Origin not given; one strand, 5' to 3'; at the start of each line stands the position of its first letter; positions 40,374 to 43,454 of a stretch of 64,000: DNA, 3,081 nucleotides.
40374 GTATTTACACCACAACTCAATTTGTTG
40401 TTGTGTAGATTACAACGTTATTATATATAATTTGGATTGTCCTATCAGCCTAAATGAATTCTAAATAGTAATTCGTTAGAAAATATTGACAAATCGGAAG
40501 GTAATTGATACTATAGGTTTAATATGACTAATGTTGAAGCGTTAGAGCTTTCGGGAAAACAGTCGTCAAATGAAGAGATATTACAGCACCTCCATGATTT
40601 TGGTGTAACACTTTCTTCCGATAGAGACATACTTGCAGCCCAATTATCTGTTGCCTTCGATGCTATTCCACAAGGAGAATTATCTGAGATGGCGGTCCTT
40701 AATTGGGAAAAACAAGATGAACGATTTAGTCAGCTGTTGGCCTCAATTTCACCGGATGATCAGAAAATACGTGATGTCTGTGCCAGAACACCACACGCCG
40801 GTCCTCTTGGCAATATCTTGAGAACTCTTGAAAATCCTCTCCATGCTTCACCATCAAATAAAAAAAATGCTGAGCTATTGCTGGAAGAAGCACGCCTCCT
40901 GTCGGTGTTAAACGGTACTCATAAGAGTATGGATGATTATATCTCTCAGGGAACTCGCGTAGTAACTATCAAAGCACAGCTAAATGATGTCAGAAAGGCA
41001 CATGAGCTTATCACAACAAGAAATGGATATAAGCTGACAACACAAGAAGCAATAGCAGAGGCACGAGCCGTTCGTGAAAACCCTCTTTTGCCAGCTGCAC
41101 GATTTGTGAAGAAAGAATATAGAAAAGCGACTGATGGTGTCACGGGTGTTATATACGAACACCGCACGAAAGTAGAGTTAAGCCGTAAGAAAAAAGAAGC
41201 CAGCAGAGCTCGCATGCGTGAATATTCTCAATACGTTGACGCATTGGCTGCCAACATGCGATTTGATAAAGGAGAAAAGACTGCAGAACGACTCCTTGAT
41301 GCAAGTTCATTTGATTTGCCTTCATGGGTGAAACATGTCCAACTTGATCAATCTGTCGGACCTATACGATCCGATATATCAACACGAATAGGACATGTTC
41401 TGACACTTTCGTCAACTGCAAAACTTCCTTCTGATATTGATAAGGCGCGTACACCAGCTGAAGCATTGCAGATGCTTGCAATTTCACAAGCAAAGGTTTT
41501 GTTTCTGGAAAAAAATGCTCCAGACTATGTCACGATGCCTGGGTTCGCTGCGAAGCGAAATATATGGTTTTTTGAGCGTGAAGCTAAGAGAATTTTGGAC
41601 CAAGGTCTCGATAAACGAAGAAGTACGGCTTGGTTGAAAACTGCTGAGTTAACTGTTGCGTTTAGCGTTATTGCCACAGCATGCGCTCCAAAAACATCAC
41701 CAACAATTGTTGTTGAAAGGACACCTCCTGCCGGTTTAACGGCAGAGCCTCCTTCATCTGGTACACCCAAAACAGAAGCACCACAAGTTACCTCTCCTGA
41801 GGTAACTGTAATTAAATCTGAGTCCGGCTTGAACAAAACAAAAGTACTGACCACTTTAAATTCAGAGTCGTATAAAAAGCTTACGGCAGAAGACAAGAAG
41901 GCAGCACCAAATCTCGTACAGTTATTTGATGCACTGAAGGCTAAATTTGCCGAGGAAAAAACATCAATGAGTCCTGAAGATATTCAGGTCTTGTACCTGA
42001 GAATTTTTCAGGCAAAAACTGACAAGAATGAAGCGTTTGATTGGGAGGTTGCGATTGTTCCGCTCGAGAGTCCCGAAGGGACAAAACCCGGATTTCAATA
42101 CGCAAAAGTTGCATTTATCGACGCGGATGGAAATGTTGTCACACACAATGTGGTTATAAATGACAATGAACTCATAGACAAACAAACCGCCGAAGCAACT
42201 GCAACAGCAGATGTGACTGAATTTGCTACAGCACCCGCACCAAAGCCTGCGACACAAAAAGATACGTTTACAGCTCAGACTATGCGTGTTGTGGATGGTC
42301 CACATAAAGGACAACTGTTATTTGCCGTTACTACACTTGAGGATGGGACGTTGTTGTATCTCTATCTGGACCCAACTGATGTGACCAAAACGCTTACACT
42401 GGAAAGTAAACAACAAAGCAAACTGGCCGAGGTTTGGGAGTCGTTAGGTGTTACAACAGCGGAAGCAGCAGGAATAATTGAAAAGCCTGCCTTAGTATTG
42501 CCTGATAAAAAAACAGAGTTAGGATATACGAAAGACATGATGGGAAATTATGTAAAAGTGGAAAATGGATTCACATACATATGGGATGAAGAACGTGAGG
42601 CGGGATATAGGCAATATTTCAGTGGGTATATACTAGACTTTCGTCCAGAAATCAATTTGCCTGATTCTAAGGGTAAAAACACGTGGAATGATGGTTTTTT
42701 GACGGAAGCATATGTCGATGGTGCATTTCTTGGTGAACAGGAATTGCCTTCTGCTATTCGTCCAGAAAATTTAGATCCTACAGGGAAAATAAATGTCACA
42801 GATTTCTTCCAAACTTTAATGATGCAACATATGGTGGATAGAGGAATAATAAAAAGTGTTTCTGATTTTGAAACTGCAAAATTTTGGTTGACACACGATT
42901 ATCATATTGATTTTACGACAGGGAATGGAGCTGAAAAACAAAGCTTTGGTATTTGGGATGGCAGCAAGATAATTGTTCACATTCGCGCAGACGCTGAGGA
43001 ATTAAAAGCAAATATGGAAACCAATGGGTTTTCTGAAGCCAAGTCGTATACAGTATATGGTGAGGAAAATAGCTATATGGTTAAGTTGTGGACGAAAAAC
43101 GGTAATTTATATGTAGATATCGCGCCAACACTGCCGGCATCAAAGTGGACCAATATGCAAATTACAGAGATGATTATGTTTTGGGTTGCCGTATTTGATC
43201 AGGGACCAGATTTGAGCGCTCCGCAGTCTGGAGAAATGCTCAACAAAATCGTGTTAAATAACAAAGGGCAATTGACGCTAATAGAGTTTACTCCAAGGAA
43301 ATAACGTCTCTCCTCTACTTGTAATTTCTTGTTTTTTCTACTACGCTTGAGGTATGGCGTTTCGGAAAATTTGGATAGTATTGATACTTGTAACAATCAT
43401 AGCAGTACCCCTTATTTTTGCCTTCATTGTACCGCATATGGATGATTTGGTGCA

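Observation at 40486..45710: Promoter-driven three-gene operon of unknown-function envelope proteins immediately upstream of rpmH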

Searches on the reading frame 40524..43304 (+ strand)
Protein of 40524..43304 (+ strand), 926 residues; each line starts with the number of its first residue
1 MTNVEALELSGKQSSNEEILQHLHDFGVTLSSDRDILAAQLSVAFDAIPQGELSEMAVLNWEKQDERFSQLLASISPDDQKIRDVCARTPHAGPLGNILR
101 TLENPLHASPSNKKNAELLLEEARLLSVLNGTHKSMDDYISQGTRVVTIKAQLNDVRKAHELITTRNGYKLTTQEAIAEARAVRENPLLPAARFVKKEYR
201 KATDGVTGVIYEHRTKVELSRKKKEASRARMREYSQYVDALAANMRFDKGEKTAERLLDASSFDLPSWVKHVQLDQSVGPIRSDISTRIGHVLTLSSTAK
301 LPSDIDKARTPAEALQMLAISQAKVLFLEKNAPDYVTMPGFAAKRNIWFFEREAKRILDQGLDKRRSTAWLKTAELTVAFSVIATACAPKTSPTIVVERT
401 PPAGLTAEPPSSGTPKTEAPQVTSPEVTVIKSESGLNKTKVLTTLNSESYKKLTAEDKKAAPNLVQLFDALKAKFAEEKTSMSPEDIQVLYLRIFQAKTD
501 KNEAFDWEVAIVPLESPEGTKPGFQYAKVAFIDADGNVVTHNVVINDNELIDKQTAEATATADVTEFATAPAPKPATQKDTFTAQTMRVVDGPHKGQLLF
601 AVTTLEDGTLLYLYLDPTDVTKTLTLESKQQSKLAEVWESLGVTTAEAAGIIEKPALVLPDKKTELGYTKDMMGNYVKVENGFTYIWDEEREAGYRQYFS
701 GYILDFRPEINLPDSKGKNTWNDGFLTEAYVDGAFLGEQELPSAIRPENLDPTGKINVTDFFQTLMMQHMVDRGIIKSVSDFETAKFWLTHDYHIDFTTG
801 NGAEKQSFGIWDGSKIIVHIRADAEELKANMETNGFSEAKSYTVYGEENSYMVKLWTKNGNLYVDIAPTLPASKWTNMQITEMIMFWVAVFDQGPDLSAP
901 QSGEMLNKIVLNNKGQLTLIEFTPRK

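Call 6: search_protein_families(library=pfam, proteins=[window:40524-43304:+], max_evalue=1)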
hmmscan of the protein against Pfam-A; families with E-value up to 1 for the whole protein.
window:40524-43304:+ (926 aa): 2 families
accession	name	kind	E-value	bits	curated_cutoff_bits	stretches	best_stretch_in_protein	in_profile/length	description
PF24107.1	DUF7382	-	0.15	12.4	27.4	1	516-548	11-43/65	Domain of unknown function (DUF7382)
PF02743.24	dCache_1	-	0.15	12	45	1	528-574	169-215/240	Cache domain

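Call 7: search_protein_families(library=ncbifam, proteins=[window:40524-43304:+], max_evalue=1)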
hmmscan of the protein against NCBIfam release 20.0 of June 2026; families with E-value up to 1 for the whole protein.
window:40524-43304:+ (926 aa): 0 families

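Call 9: search_solved_structures(query=window:40524-43304:+, max_evalue=1)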
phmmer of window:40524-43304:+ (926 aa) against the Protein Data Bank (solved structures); distinct sequences matched with E-value up to 1: 0.
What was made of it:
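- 40524..41618 (+): Gene A, N-terminal cytoplasmic region (aa 1-365). It is helical and mosaic. The aa 224-340 subdomain and the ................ motif are shared with other first-slot proteins. No Pfam, NCBIfam or PDB match (calls 6, 7, 9).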

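Call 12: find_homologous_proteins(query=window:40524-43304:+)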
Query window:40524-43304:+ (926 aa): 1 proteins with E <= 0.001 among 8000 candidates.
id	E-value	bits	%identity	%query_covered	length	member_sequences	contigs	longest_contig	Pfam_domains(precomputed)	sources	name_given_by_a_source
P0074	0.0e+0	2078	100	100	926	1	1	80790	-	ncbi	-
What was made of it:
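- A found only itself in the word-indexed search of 5.8 billion proteins (call 12).
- Tried and rejected: The word-indexed homologue search with A returned only A itself (call 12).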

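Call 42: search_protein_representatives(protein=window:40524-43301:+)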
Query: 926 residues. Proteins with E-value up to 0.001 (for the whole library): 29; up to 1e-10: 18; up to 1e-30: 9. The best 29 are listed.
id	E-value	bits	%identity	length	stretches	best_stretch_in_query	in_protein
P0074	0.0e+00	2078.0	100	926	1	1-926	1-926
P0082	3.6e-57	210.5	45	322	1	665-924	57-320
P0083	6.7e-50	186.5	33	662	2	669-918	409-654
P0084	4.4e-48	180.5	43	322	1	652-895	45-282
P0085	1.3e-43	165.6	46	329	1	670-924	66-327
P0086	3.2e-42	161.1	41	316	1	677-922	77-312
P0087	2.6e-39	151.4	36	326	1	666-909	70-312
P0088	6.2e-38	146.9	55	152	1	779-920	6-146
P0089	2.5e-36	141.6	38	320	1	658-905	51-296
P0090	6.5e-30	120.4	34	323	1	656-924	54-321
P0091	7.5e-28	113.5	31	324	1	627-923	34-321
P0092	7.4e-27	110.2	35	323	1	677-889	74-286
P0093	9.5e-15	70.2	37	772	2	421-560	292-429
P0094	9.8e-15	70.1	33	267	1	679-914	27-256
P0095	3.3e-13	65.1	49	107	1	832-917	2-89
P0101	6.5e-08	47.6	34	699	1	237-415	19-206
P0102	4.9e-06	41.4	25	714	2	11-176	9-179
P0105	2.1e-05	39.3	29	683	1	231-437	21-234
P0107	1.8e-04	36.2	29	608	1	227-404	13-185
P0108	1.9e-04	36.1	26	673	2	224-397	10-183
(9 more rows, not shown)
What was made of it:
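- Distant homologues exist for every part of A (call 42).
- Tried and rejected: The exhaustive phmmer search was needed to find relatives (call 42).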

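Call 43: search_protein_families(library=pfam, proteins=[P0082, P0083, P0084, P0085, P0087, P0091, P0093, P0101, P0102, P0105], max_evalue=0.1)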
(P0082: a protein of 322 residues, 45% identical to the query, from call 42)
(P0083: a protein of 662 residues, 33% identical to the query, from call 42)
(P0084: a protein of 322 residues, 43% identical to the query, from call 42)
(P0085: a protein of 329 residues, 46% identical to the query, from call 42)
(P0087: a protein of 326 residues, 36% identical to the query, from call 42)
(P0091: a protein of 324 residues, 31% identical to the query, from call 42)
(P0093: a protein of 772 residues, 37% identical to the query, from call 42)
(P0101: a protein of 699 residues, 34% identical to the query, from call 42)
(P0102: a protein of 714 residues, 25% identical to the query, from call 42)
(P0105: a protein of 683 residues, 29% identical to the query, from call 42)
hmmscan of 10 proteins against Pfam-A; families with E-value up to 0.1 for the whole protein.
P0082 (322 aa): 0 families

P0083 (662 aa): 0 families

P0084 (322 aa): 0 families

P0085 (329 aa): 0 families

P0087 (326 aa): 1 family
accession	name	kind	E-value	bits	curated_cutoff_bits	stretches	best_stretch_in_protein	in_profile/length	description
PF21827.1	New_glue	-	0.051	13.8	31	1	1-61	1-62/94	New glue protein family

P0091 (324 aa): 1 family
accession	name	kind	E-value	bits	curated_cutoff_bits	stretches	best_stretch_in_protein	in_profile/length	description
PF21827.1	New_glue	-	0.0036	17.4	31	1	1-63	1-65/94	New glue protein family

P0093 (772 aa): 0 families

P0101 (699 aa): 0 families

P0102 (714 aa): 2 families
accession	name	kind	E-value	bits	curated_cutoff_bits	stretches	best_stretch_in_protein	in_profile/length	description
PF09306.15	Phage-scaffold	-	0.0025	17.7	25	1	105-156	110-161/303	Bacteriophage, scaffolding protein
PF01081.25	Aldolase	-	0.038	13.9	27.8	1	123-190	5-77/196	KDPG and KHG aldolase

P0105 (683 aa): 0 families

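Call 68: predict_structure(alignment_id=A2)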
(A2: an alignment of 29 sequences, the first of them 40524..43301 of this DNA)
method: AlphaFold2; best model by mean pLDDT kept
length: 926 residues; sequences in the alignment: 29
mean_pLDDT: 61.7   pTM: 0.43
mean pLDDT of the five models: 61.7, 61.1, 60.7, 60.2, 58.8
residues with pLDDT >= 90: 212; 70-90: 109; 50-70: 186; < 50: 419
segments of 3 or more residues with pLDDT < 50: 1-7, 9-12, 45-59, 88-92, 125-131, 144-150, 159-172, 174-176, 179-185, 187-196, 202-210, 224-229, 300-303, 338-401, 403-409, 411-453, 455-457, 459-468, 479-546, 548-591, 597-599, 601-634, 640-643, 648-654
pLDDT, mean of each block of 10 residues (from residue 1): 45 56 56 55 48 45 51 51 51 53 53 54 49 47 47 50 46 49 48 48 47 55 48 78 81 61 66 77 67 67 54 78 85 58 37 45 42 39 35 30 39 35 40 39 42 47 46 51 39 36 39 40 44 41 45 46 41 35 41 47 43 40 39 48 50 51 91 95 95 97 91 70 94 95 94 87 94 94 89 93 87 95 97 95 95 96 97 97 95 89 93 88 87
secondary structure, 60 per line:
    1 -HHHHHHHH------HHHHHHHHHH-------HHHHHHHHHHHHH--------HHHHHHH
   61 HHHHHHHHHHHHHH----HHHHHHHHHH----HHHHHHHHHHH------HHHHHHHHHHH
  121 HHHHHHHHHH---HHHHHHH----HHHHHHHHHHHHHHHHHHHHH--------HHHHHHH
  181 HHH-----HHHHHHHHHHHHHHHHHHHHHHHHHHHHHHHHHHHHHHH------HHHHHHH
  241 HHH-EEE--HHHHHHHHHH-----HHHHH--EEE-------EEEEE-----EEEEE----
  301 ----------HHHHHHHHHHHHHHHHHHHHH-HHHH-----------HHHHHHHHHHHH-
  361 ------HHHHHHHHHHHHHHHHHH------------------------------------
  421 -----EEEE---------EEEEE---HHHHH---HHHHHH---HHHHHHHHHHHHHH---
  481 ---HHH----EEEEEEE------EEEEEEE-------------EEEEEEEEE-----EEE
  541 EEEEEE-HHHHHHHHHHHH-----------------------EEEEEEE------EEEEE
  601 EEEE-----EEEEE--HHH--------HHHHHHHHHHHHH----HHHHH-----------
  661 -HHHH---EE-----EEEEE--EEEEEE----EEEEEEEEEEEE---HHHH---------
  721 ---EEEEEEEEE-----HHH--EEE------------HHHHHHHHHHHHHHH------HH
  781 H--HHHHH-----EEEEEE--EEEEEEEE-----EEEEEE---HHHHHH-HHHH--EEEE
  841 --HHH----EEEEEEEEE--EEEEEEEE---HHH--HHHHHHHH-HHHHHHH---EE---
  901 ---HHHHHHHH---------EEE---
elements in order (helices of 4 or more, strands of 3 or more residues): H2-9 H16-25 H33-45 H54-74 H79-88 H93-103 H110-130 H134-140 H145-165 H174-183 H189-227 H234-243 E245-247 H250-259 H265-269 E272-274 E282-286 E292-296 H311-331 H333-336 H348-359 H367-384 E426-429 E439-443 H447-451 H455-460 H464-477 E491-497 E504-510 E524-532 E538-546 H548-559 E583-589 E596-604 E610-614 H628-640 H645-649 H662-665 E676-680 E683-688 E693-704 H708-711 E724-732 E743-745 H758-772 H784-788 E794-799 E802-809 E815-820 H824-829 H831-834 E837-840 E850-858 E861-868 H877-884 H886-892 H904-911 E921-923
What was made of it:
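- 40524..41618 (+): AlphaFold pLDDT is about 50, rising to 65-85 for aa 230-335 (call 68).
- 42501..43304 (+): Gene A, conserved C-terminal alpha/beta domain (aa 660-926). It also occurs as about 320-aa stand-alone lipoproteins. Eighteen or more clusters in the representative search, E down to 4e-57 (call 42). pLDDT is above 90 (call 68).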

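Call 94: fold_search(model_id=the predicted structure, library=pdb)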
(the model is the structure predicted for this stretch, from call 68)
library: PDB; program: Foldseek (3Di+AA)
matches with E <= 10: 302; with E <= 0.001: 0
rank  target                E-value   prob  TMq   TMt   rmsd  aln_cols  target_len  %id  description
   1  4r04                  4.3e-01  0.04  0.06  0.04  21.4       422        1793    9  Clostridium difficile Toxin A (TcdA) (released 2016-01-06)
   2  3k44_B                6.0e-01  0.11  0.05  0.18  20.6       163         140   15  Crystal Structure of Drosophila melanogaster Pur-alpha (released 2009-10-27)
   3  3k44_A                7.1e-01  0.10  0.05  0.17  20.6       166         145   16  Crystal Structure of Drosophila melanogaster Pur-alpha (released 2009-10-27)
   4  9rtt_V                7.1e-01  0.06  0.06  0.13  45.5       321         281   12  Activated Elongation Complex with IWS1 and ELOF1 (released 2025-09-03)
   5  3l01_A                7.9e-01  0.21  0.04  0.09   4.0        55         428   14  Crystal structure of monomeric glycogen synthase from Pyrococcus abyssi (released 2010-12-29)
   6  9cc7_F                9.3e-01  0.06  0.04  0.12  24.4       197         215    9  Bacteriophage PhiTE extended connector complex (released 2025-04-16)
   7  9ktq                  1.1e+00  0.09  0.04  0.14  10.6        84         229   12  Crystal structure of the pathogen-secreted apoplastic GH12 xyloglucan-specific endoglucanase XEG1 (released 2025-12-10)
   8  8chu_B                1.2e+00  0.14  0.04  0.20  20.2       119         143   13  Crystal structure of human PURA repeat I-II K97E mutant (released 2024-02-21)
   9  8qbj_A                1.2e+00  0.05  0.04  0.12  12.4        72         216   11  Structure of mBaoJin at pH 4.6 (released 2023-12-27)
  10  7drb_A                1.3e+00  0.08  0.04  0.13   9.8        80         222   12  Crystal structure of plant receptor like protein RXEG1 with xyloglucanase XEG1 (released 2022-06-22)
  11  3fro_A                1.7e+00  0.15  0.04  0.08   3.9        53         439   15  Crystal structure of Pyrococcus abyssi glycogen synthase with open and closed conformations (released 2010-01-12)
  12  4fem_A                1.7e+00  0.03  0.03  0.11  11.9        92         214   14  Structure of SusE with alpha-cyclodextrin (released 2012-08-29)
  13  9hvq_V                1.9e+00  0.03  0.05  0.12  43.2       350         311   11  Structure of the transcribing Pol II-DSIF-PAF-SPT6-RECQL5 complex (released 2025-07-16)
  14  3gm5                  2.1e+00  0.15  0.06  0.27   5.8        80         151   11  Crystal structure of a putative methylmalonyl-coenzyme A epimerase from Thermoanaerobacter tengcongensis at 2.0 A resolu (released 2009-09-22)
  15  9vsj                  2.2e+00  0.04  0.04  0.10   6.1        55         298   16  Crystal structure of the genetically-encoded green calcium sensor icBTnC2 in its calcium bound-state (released 2025-09-17)
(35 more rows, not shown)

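Call 104: search_protein_families(library=phrogs, proteins=[window:40524-43301:+], max_evalue=0.01)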
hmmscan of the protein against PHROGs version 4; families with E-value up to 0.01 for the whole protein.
window:40524-43301:+ (926 aa): 1 family
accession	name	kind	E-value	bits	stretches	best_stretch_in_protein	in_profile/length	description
phrog_2236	-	unknown function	0.0009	20.5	1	433-512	57-135/181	-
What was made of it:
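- One weak PHROG hit of unknown function (E 9e-4) (call 104).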

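Call 105: search_protein_families(library=padloc, proteins=[window:40524-43301:+], max_evalue=0.01)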
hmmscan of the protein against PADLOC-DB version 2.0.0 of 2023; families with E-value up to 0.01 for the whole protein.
window:40524-43301:+ (926 aa): 0 families
